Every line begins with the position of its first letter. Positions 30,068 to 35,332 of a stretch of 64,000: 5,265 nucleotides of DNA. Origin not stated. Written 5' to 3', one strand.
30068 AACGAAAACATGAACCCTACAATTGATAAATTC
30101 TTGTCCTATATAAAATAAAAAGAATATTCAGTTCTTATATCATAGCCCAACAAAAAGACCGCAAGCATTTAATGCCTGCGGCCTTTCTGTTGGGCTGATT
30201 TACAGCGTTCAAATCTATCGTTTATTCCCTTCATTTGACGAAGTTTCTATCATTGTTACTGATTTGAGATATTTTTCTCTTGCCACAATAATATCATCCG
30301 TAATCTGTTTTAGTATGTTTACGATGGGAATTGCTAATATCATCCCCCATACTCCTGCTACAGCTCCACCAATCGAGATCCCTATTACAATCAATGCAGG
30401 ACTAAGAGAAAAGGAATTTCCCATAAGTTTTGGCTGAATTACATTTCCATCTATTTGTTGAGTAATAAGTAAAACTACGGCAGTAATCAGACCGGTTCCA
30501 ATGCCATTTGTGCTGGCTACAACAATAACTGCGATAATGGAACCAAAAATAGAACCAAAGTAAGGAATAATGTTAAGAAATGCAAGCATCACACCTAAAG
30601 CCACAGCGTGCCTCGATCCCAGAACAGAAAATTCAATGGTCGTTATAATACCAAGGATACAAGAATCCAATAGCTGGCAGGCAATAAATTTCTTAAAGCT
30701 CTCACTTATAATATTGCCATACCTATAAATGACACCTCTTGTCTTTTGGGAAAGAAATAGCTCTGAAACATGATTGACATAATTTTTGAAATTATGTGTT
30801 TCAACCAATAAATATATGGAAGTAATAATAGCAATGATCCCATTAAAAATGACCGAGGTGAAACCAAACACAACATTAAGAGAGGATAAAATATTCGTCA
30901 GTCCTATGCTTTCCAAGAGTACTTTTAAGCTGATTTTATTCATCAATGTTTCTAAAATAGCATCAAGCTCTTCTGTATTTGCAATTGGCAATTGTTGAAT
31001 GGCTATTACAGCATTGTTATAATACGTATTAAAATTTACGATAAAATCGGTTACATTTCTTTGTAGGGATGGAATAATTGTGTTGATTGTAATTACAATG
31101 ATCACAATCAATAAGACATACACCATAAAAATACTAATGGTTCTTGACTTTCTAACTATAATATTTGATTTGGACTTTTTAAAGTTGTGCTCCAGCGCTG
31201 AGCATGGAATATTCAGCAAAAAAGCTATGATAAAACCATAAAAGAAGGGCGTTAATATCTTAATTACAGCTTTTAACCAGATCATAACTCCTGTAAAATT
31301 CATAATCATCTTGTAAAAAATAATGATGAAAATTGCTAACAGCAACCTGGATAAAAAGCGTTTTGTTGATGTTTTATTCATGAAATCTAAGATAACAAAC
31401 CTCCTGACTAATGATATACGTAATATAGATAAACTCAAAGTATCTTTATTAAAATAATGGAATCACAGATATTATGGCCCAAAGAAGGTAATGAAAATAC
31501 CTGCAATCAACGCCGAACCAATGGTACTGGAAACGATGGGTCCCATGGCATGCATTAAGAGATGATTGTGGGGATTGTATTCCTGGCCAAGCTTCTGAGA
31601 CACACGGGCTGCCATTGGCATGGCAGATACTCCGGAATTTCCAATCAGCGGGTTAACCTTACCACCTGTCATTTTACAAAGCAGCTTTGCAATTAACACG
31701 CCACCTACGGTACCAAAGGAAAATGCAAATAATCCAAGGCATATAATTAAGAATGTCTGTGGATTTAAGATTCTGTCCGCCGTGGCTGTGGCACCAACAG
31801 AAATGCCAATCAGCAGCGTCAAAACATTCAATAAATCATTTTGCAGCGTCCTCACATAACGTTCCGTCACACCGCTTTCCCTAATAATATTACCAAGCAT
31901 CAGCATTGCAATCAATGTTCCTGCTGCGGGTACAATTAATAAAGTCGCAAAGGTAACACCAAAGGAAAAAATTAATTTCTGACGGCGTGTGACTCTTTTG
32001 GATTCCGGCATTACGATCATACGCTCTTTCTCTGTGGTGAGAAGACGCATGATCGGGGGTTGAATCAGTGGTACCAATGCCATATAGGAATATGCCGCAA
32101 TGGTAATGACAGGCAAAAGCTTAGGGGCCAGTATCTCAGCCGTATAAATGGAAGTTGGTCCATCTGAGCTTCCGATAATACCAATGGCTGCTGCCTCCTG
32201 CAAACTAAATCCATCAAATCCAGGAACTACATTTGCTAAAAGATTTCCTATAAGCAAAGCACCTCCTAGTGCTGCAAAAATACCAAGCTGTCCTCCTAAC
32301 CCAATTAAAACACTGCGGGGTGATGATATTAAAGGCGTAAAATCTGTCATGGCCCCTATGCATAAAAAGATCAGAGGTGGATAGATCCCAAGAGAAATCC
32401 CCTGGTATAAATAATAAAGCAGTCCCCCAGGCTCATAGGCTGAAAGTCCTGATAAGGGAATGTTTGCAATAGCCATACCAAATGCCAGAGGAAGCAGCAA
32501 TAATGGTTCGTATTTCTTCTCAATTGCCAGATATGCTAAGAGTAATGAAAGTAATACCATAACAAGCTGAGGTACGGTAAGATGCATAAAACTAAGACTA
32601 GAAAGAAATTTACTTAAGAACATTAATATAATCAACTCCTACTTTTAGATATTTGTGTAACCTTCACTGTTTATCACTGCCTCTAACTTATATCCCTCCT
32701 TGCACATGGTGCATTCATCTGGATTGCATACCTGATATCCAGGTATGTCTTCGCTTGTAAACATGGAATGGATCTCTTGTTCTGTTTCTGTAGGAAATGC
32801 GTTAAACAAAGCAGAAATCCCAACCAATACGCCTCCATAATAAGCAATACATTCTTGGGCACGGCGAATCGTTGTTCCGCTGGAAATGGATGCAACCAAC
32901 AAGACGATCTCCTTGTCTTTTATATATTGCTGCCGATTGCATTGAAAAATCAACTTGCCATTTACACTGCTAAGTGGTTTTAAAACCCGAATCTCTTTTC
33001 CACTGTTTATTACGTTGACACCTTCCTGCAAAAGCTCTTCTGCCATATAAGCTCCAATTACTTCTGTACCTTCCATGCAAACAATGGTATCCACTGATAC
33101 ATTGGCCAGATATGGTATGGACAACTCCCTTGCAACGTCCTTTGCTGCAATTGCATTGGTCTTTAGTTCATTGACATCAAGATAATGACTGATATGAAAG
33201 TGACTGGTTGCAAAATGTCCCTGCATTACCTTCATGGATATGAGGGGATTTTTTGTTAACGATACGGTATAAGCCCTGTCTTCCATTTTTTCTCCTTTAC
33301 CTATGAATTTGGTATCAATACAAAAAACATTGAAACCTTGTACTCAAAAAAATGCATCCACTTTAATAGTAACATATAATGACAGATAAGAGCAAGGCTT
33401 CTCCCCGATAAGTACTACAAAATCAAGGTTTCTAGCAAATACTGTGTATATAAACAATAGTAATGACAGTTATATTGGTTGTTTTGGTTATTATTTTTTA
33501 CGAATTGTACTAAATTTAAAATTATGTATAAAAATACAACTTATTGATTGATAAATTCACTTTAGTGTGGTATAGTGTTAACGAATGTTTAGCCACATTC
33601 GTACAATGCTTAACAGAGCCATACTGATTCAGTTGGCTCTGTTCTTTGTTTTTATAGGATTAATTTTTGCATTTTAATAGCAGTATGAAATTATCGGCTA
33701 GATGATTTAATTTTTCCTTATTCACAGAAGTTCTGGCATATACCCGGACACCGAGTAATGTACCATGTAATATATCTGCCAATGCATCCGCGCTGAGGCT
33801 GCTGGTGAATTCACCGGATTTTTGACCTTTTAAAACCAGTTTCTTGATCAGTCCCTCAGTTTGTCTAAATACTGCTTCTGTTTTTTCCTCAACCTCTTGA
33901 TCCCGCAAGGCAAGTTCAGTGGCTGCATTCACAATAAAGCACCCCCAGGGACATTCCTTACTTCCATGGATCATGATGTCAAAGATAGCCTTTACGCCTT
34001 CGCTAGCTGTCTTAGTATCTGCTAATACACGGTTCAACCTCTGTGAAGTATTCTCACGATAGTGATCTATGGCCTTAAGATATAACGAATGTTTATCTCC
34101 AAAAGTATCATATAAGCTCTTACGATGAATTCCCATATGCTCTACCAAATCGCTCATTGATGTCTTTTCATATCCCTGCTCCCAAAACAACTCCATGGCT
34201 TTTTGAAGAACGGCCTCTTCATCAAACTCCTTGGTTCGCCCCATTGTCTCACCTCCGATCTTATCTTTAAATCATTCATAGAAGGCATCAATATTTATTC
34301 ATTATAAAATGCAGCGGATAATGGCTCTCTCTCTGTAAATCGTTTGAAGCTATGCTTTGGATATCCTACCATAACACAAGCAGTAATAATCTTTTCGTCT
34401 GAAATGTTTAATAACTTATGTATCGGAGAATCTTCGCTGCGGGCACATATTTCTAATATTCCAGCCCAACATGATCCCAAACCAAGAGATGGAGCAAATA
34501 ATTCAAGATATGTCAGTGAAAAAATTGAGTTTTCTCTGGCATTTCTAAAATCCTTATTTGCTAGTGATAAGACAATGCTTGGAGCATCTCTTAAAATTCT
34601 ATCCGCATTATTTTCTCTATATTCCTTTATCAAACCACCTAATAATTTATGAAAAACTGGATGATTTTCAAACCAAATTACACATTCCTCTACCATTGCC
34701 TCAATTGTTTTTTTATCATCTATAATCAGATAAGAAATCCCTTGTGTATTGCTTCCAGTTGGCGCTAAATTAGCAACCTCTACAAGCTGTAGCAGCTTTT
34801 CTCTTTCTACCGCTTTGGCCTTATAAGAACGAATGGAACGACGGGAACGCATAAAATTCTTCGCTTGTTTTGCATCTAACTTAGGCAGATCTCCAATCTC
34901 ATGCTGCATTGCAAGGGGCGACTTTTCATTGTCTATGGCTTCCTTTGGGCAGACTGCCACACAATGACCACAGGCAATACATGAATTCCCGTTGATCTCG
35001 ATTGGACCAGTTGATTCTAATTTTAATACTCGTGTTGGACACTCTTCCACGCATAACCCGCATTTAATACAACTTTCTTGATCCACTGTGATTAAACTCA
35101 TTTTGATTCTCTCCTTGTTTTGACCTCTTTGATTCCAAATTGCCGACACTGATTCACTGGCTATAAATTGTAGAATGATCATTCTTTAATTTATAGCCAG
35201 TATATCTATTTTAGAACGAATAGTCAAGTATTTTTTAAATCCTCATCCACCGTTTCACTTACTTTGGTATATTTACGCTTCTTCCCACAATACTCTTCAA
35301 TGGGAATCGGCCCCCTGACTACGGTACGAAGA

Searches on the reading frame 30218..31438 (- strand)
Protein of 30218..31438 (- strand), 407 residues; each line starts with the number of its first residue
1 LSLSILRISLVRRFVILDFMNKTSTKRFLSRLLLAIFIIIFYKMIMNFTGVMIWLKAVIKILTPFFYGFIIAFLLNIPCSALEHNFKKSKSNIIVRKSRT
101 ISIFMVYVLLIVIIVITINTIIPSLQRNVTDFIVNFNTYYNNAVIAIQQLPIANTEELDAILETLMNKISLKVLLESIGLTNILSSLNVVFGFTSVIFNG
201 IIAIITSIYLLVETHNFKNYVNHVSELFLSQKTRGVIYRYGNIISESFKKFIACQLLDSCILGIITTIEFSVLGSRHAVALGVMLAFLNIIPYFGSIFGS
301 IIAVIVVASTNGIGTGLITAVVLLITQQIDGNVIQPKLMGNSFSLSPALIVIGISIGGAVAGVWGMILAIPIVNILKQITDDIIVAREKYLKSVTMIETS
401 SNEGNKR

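Call 45: search_protein_families(library=pfam, proteins=[window:30218-31438:-], max_evalue=0.00001)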
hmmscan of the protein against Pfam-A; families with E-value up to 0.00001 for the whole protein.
window:30218-31438:- (407 aa): 1 family
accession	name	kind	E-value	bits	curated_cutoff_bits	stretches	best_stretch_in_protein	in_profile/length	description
PF01594.21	AI-2E_transport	-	4.1e-47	161.4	34.3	1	43-383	16-326/327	AI-2E family transporter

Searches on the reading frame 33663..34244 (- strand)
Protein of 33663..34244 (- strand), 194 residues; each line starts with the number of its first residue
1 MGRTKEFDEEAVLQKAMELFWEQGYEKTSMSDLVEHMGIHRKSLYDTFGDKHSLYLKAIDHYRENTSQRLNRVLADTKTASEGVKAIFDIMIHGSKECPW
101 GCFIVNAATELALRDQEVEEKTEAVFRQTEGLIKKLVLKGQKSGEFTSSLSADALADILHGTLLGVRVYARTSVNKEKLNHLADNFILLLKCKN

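Call 91: search_protein_families(library=pfam, proteins=[window:33663-34244:-], max_evalue=0.01)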
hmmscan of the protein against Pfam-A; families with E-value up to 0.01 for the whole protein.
window:33663-34244:- (194 aa): 6 families
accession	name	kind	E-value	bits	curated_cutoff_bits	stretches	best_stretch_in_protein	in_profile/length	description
PF16925.10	TetR_C_13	-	2.5e-13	50.8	27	1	84-182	5-105/109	Tetracyclin repressor-like, C-terminal domain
PF00440.29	TetR_N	-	4.4e-12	46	24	1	13-56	2-45/47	Bacterial regulatory proteins, tetR family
PF21993.1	TetR_C_13_2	-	6.7e-05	23.5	27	1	88-184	9-102/103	Transcriptional regulator LmrA/YxaF-like, C-terminal domain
PF16859.10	TetR_C_11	-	0.0008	20.2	32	1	105-184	31-111/113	Tetracyclin repressor-like, C-terminal domain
PF13022.12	HTH_Tnp_1_2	-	0.00095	19.7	27.9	1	14-52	13-51/122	Helix-turn-helix of insertion element transposase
PF08359.16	TetR_C_4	-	0.0013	19.4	21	1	109-184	47-124/133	YsiA-like protein, C-terminal region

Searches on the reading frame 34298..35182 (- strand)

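Call 91: search_protein_families(library=pfam, proteins=[window:34298-35182:-], max_evalue=0.01)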
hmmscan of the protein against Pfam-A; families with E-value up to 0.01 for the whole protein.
window:34298-35182:- (295 aa): 19 families
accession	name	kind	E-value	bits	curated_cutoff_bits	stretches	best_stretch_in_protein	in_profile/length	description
PF00881.29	Nitroreductase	-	3.3e-24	86.4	23.5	1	112-274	2-167/167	Nitroreductase family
PF00037.32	Fer4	-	6.9e-14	51.4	21.1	2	31-53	1-23/24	4Fe-4S binding domain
PF12837.12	Fer4_6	-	1.7e-12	47.1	25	2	31-53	2-24/24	4Fe-4S binding domain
PF12838.12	Fer4_7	-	5.7e-11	43.2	27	2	37-82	1-52/52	4Fe-4S dicluster domain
PF13237.11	Fer4_10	-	8.3e-11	42.1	25.5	1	31-79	2-53/53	4Fe-4S dicluster domain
PF12797.12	Fer4_2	-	6.3e-10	38.8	24.5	2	32-50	4-22/22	4Fe-4S binding domain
PF13187.11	Fer4_9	-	9.2e-10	38.8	27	1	38-83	2-52/52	4Fe-4S dicluster domain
PF13484.11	Fer4_16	-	1.6e-09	38.9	30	2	68-96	2-30/66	4Fe-4S double cluster binding domain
PF14697.11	Fer4_21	-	1.4e-08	35.2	35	1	33-83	3-57/59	4Fe-4S dicluster domain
PF14512.11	TM1586_NiRdase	-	1.7e-08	34.8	27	1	197-281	63-139/215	Putative TM nitroreductase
PF13459.11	Fer4_15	-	7.5e-08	33.4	22.4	1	31-52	1-22/66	4Fe-4S single cluster domain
PF13370.11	Fer4_13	-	8.3e-07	30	24.5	1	33-50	1-18/58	4Fe-4S single cluster domain of Ferredoxin I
PF13534.11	Fer4_17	-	3.6e-06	27.9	22.2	0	36-50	44-58/61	4Fe-4S dicluster domain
PF17179.9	Fer4_22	-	1.7e-05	26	27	0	68-80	2-14/95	4Fe-4S dicluster domain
PF25160.1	LdpA_Fe-S-bd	-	2.5e-05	24.4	27.6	1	44-86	9-46/49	LdpA Fe-S cluster-binding domain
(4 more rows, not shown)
